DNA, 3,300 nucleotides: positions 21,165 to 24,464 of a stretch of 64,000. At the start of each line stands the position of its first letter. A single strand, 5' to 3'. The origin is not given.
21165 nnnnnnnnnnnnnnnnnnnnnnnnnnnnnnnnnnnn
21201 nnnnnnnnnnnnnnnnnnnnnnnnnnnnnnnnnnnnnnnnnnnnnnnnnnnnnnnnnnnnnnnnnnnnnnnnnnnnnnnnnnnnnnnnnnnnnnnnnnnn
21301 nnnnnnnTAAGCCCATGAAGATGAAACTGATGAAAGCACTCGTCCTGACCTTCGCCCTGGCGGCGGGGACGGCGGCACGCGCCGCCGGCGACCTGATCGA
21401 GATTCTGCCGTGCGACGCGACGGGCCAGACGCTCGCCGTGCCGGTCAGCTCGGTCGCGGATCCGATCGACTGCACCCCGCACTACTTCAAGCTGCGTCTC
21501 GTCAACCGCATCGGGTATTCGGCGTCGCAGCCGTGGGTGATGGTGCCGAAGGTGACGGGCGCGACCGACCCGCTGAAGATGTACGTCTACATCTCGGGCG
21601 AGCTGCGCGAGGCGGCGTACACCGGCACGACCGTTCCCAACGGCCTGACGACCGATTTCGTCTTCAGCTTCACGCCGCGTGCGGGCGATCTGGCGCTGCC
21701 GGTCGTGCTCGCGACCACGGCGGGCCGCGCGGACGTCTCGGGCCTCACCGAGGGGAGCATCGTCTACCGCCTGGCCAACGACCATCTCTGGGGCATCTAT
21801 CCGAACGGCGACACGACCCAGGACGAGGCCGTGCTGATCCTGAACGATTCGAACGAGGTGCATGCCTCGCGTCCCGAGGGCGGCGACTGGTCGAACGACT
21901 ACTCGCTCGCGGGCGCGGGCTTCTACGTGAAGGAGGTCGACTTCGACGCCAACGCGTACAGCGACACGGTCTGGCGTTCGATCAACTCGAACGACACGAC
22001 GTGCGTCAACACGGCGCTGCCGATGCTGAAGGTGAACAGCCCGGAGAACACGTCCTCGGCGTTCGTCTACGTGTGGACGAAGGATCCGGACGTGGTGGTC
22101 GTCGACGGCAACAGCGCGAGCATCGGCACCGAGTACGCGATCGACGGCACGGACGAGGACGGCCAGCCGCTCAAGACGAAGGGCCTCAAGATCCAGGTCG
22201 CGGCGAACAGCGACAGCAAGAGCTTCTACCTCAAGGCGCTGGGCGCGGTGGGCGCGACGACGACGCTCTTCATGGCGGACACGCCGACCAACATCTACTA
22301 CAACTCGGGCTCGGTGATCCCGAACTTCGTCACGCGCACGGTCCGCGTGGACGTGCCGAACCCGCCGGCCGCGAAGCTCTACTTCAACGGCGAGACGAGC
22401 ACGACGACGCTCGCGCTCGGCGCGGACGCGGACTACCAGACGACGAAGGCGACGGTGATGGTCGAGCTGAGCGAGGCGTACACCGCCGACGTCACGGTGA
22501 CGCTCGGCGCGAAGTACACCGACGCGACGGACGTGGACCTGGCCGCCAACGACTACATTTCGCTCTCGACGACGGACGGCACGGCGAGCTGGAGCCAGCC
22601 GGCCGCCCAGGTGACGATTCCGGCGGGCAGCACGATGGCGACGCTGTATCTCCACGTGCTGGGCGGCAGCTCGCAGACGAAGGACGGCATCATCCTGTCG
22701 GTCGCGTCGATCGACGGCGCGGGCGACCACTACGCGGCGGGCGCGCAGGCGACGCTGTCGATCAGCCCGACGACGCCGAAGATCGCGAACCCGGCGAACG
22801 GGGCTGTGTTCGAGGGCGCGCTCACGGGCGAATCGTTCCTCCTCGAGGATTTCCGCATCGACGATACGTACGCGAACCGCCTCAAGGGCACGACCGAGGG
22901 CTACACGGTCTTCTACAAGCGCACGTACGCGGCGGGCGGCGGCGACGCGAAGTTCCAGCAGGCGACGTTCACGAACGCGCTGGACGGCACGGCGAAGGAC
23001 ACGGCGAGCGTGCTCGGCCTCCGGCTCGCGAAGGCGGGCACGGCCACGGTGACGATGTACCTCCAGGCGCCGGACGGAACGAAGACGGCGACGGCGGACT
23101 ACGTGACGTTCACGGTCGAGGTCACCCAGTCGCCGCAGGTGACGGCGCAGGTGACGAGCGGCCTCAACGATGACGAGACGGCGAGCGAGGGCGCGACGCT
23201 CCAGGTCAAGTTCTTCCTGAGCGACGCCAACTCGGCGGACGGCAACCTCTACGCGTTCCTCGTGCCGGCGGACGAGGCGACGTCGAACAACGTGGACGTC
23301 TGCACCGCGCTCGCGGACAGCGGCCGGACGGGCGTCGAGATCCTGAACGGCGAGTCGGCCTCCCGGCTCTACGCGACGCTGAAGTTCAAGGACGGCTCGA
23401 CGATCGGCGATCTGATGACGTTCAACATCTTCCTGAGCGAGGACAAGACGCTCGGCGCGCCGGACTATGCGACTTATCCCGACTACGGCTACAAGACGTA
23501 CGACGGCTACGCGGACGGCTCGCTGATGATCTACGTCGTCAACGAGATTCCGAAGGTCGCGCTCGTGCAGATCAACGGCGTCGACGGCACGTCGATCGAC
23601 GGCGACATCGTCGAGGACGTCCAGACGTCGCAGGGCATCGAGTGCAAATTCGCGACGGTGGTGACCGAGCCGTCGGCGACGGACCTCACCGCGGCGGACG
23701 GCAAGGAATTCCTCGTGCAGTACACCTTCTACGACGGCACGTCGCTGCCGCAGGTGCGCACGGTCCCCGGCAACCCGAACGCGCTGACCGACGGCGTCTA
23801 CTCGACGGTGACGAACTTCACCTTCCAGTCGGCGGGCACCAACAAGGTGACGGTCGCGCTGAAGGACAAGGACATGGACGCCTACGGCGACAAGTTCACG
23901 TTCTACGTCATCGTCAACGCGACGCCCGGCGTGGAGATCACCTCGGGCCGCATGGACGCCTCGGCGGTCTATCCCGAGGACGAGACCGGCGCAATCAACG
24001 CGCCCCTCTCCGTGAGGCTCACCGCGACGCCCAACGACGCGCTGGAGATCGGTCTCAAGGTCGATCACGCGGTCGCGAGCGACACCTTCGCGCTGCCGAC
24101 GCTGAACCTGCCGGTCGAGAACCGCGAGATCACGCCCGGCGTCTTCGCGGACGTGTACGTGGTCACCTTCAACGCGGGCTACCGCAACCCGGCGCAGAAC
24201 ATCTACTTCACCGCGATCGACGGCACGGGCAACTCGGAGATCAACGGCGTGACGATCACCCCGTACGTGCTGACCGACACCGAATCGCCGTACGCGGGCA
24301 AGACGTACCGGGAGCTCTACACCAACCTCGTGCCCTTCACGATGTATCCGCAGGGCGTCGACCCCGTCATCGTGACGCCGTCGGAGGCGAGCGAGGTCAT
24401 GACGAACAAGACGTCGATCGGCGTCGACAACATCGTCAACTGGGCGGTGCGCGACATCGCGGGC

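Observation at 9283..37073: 27.7-kb operon: two giant secreted proteins bridged by a small coiled-coil lipoprotein, no recognisable exporter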

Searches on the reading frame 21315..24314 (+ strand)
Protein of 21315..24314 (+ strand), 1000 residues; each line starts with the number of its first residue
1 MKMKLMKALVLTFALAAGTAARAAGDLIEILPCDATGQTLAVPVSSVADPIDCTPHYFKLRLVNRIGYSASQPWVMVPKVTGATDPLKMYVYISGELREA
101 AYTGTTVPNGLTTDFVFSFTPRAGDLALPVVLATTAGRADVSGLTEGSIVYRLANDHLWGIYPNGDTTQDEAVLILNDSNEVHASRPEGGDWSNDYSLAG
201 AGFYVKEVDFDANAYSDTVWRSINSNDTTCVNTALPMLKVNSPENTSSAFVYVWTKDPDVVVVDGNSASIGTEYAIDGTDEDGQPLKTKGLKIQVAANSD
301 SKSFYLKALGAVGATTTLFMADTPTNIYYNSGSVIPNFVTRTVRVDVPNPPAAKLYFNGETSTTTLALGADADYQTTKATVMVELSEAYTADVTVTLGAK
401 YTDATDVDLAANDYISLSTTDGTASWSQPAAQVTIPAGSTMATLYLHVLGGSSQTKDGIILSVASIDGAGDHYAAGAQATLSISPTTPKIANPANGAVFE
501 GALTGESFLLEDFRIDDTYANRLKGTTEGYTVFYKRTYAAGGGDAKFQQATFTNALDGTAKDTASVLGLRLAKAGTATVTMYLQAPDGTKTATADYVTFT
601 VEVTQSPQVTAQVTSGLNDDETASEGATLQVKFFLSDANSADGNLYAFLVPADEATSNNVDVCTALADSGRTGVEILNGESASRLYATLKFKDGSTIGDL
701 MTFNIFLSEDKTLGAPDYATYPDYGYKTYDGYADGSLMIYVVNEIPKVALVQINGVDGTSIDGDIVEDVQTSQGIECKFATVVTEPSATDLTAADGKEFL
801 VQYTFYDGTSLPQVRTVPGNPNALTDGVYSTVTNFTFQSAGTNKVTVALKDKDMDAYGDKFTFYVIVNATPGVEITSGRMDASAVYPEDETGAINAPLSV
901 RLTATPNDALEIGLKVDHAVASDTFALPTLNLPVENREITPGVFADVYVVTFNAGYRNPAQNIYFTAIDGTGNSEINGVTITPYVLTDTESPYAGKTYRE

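Call 9: search_protein_families(library=pfam, proteins=[window:21315-24314:+], max_evalue=0.01)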
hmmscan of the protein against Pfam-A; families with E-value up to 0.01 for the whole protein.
window:21315-24314:+ (1000 aa): 1 family
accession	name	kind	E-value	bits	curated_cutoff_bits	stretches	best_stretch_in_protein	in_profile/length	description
PF23619.1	Ig_VWA7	-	0.0043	17.7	27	0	569-607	52-90/104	VWA7 Ig-like domain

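Call 16: search_protein_families(library=ncbifam, proteins=[window:21315-24314:+], max_evalue=0.01)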
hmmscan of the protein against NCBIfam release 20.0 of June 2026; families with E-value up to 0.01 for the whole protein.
window:21315-24314:+ (1000 aa): 0 families

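Call 41: find_homologous_proteins(query=window:21315-24314:+, max_evalue=0.00001)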
Query window:21315-24314:+: 8000 candidates shared short words with the query, none scored E <= 0.00001.

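Call 77: search_solved_structures(query=A4, max_evalue=1)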
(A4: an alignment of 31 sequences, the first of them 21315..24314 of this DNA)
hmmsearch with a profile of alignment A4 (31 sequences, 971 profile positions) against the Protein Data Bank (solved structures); distinct sequences matched with E-value up to 1: 4.
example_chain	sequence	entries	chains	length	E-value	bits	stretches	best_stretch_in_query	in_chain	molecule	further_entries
6o8w_U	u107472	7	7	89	0.069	14.3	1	706-755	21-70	50S ribosomal protein L23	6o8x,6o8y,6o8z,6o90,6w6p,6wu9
7nhk_W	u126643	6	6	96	0.079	14.1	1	706-755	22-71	50S ribosomal protein L23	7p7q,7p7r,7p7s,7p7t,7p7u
8qfa_A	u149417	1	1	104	0.69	11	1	732-783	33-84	FHA protein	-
8sx0_A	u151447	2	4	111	0.71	10.9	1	731-783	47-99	Filamentous hemagglutinin | Filamentous hemagglutinin/adhesin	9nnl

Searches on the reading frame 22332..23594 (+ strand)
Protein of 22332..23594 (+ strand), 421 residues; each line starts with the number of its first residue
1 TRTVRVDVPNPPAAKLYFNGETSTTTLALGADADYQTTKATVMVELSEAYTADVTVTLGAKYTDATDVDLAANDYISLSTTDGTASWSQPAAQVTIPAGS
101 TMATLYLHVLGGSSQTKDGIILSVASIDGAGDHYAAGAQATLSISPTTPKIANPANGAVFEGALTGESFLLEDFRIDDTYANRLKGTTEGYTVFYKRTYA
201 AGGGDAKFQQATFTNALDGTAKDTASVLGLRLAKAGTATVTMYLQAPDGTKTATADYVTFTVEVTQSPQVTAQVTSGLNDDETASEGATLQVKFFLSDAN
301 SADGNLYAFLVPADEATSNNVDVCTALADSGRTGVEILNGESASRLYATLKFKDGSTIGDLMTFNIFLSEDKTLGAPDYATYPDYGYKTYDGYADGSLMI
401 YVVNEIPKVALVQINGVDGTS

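Call 89: search_protein_families(library=pfam, proteins=[window:22332-23594:+], max_evalue=5)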
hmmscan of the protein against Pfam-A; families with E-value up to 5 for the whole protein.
window:22332-23594:+ (421 aa): 5 families
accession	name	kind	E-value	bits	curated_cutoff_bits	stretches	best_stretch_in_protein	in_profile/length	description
PF23619.1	Ig_VWA7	-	0.00088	19.9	27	1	230-268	52-90/104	VWA7 Ig-like domain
PF08522.16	BT_3987-like_N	-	0.0072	17.5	25.9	1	16-104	5-91/120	BT_3987-like, N-terminal domain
PF11614.14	FixG_C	-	0.037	14.6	25.6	1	211-275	47-113/119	IG-like fold at C-terminal of FixG, putative oxidoreductase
PF11205.13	DUF2987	-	0.12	12.7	25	1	23-69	62-109/146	Protein of unknown function (DUF2987)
PF02018.23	CBM_4_9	-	0.7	10.7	25.9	1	34-109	49-131/136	Carbohydrate binding domain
